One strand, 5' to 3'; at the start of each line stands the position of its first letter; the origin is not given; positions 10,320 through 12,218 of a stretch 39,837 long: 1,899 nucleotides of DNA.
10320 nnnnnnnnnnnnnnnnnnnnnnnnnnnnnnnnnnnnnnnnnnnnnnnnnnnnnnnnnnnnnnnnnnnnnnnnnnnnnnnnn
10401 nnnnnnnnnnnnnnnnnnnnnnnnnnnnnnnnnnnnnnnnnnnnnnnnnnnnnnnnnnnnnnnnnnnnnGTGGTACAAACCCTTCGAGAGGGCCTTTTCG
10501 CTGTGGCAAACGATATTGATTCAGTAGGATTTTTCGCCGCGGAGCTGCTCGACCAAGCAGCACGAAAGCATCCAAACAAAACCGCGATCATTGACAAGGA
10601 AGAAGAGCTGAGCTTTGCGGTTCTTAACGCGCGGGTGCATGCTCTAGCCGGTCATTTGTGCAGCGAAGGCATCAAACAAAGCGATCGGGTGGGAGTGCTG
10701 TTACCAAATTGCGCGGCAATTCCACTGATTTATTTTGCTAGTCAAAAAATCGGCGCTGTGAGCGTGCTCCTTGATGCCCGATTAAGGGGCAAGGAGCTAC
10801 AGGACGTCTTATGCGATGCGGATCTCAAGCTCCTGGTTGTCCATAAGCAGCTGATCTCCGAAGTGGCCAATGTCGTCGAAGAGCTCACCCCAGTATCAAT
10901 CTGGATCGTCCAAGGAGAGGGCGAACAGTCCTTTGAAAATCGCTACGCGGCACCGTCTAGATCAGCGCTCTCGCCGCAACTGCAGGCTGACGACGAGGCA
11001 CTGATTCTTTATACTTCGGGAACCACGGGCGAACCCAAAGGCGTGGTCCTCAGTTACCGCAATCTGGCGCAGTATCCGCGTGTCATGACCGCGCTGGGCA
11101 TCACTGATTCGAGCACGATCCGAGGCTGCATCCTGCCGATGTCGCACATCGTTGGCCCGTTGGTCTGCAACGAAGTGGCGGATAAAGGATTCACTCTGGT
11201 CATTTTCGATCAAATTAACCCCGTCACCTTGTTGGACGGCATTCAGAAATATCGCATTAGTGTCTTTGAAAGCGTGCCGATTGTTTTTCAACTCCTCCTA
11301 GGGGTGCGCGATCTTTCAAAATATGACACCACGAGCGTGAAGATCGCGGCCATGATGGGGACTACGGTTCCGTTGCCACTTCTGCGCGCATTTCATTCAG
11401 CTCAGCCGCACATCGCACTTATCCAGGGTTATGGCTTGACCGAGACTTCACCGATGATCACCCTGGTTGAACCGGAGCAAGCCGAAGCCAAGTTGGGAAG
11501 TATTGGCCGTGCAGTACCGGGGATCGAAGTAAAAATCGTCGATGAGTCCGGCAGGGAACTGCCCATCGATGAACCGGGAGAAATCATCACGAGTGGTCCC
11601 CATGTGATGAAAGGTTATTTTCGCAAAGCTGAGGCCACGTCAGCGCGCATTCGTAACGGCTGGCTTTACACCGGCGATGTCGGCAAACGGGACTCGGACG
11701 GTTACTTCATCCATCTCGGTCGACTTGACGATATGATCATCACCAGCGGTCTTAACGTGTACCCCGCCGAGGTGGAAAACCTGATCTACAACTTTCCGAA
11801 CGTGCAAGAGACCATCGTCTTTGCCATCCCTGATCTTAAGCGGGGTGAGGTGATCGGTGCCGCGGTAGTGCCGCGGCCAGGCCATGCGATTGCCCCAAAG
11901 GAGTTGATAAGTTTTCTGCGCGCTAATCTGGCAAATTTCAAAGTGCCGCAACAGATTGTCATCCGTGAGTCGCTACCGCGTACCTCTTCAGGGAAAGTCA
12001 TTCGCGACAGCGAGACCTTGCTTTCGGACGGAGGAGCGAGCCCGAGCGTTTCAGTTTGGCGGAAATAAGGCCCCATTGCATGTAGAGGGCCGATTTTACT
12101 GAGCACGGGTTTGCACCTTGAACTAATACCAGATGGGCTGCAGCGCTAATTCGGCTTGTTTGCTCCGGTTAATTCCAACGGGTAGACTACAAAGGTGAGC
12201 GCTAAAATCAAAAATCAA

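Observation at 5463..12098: Candidate undescribed pathway: a DHAP-shunt-like nucleoside salvage core flanked by a CCG Fe-S protein and an acyl-CoA ligase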

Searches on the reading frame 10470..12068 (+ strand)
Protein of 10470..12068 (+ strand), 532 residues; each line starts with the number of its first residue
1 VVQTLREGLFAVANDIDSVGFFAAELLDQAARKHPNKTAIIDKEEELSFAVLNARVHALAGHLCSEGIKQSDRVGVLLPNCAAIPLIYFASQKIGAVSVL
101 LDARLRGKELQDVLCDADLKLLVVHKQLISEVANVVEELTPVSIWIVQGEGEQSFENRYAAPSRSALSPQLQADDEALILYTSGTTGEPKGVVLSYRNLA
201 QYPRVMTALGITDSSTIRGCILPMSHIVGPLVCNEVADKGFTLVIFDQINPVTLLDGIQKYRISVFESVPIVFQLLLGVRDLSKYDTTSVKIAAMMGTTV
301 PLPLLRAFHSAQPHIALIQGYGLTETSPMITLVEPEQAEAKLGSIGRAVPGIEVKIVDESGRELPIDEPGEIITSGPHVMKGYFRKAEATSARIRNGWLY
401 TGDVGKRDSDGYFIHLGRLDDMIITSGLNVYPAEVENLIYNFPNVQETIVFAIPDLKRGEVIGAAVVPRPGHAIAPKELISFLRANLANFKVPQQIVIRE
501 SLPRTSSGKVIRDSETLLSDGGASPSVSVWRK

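Call 3: search_protein_families(library=pfam, proteins=[window:10470-12068:+], max_evalue=0.01)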
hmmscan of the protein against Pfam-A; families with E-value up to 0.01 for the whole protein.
window:10470-12068:+ (532 aa): 2 families
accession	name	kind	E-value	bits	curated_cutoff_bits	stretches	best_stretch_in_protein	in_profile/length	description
PF00501.34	AMP-binding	-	2.5e-83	280.4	29.9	1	28-384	2-384/384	AMP-binding enzyme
PF13193.12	AMP-binding_C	-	1.2e-16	61.9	24.5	1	434-509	1-76/76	AMP-binding enzyme C-terminal domain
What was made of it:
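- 10470..12068 (+): AMP-forming acyl-CoA ligase of the medium/long-chain FACS-like group. The true start is probably near 10503, overlapping the aldolase stop. AMP-binding 280 bits plus AMP-binding_C 62 bits (call 3).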

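Call 4: search_protein_families(library=ncbifam, proteins=[window:10470-12068:+], max_evalue=0.01)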
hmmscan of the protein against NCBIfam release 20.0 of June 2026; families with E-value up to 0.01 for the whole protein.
window:10470-12068:+ (532 aa): 109 families (the best 25 are shown)
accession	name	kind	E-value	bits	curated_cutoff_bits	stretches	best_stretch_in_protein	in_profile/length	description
NF004837.0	PRK06187.1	subfamily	1.2e-126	423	476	1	24-512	11-515/531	long-chain-fatty-acid--CoA ligase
NF006182.0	PRK08316.1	subfamily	3.1e-100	336.1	663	1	24-512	14-510/523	fatty acyl-CoA synthetase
NF005801.1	PRK07656.1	equivalog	1.1e-93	314.5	657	1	25-513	5-497/500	FadD3 family acyl-CoA ligase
NF004797.0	PRK06145.1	equivalog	6.8e-90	301.8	850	1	30-512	11-488/499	acyl-CoA synthetase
NF005307.0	PRK06839.1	equivalog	1.9e-88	297.3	748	1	27-513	8-487/496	o-succinylbenzoate--CoA ligase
NF052269.1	Staph_lig_FadD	equivalog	2.9e-87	293.1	650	1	27-510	6-484/499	long-chain-fatty-acid--CoA ligase FadD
NF002966.0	PRK03640.1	equivalog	3.6e-87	293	556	1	26-513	7-474/483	o-succinylbenzoate--CoA ligase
NF009233.0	PRK12583.1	subfamily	7.7e-87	292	832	2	168-511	195-542/558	fatty acid CoA ligase family protein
NF004114.0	PRK05605.1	equivalog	7.3e-85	285.4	766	2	164-513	211-563/575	long-chain-fatty-acid--CoA ligase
TIGR03098.1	ligase_PEP_1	hypoth_equivalog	1.9e-84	284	592.35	1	25-512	4-511/517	acyl-CoA ligase (AMP-forming), exosortase A system-associated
NF006181.0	PRK08314.1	subfamily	1.3e-83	281.2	705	2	164-511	194-546/563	long-chain-fatty-acid--CoA ligase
NF005676.0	PRK07470.1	equivalog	1.2e-81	275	774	1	24-512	23-522/544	acyl-CoA synthetase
NF005702.0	PRK07514.1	subfamily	1.3e-81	274.5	558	1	27-512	9-493/506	malonyl-CoA synthase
NF006572.0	PRK09088.1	equivalog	2.4e-79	267.3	696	1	30-512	10-480/491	acyl-CoA synthetase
NF004808.0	PRK06155.1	equivalog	1.4e-78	264.6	722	1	23-512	23-515/542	ATP-dependent acyl-CoA ligase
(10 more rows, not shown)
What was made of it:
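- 10470..12068 (+): NCBIfam PRK06187 subfamily 423 bits, cutoff 476 (call 4).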

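Call 35: search_solved_structures(query=window:10470-12065:+, show_alignments=0, max_evalue=1e-40)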
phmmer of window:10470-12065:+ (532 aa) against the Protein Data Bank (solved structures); distinct sequences matched with E-value up to 1e-40: 64 (the best 60 are shown).
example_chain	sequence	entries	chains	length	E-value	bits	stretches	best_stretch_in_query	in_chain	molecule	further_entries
8wev_A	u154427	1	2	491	3.7e-77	263.2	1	30-513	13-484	Feruloyl-CoA Synthetase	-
8weu_A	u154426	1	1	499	3.8e-77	263.2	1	30-513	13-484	Fatty-acyl-CoA synthase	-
3r44_A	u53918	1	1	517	7.1e-66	226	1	26-512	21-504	fatty acyl CoA synthetase FADD13 (FATTY-ACYL-CoA SYNTHETASE)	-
5ie0_A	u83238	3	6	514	3.1e-63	217.3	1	25-512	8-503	Oxalate--CoA ligase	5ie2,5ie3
6qjz_A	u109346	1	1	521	4.5e-63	216.7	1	26-512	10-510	oxalyl CoA-synthetase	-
8r2q_A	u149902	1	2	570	3.4e-62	213.9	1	27-514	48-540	Probable fatty-acid-CoA ligase FadD5 (Fatty-acid-CoA synthetase) (Fatty-acid-CoA synthase)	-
4fuq_A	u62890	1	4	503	2e-60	208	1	34-512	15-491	Malonyl CoA synthetase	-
4fut_A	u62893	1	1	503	1.2e-59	205.5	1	34-512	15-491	Malonyl CoA synthetase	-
4gxq_A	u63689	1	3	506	3.1e-59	204.1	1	34-512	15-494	Malonyl CoA synthetase, Benzoate-CoA ligase Chimeric protein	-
5buq_A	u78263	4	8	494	4.3e-59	203.6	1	27-513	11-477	2-succinylbenzoate--CoA ligase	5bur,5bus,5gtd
4gxr_A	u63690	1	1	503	9.9e-59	202.4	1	34-512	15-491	Malonyl CoA synthetase, Benzoate-CoA ligase Chimeric protein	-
5x8f_A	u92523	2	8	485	1.5e-58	201.8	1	27-513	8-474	2-succinylbenzoate--CoA ligase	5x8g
3ivr_A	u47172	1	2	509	8.1e-58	199.4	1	21-512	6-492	Putative long-chain-fatty-acid CoA ligase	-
6mfy_A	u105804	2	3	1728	6.3e-57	196.5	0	25-514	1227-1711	Linear gramicidin synthase subunit A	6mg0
9be3_A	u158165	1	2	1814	1e-56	195.8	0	25-513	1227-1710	Linear gramicidin synthase subunit A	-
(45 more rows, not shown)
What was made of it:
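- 10470..12068 (+): Best PDB hits are feruloyl-/fatty-acyl-CoA synthetase 263 bits and FadD13 226 bits (call 35).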
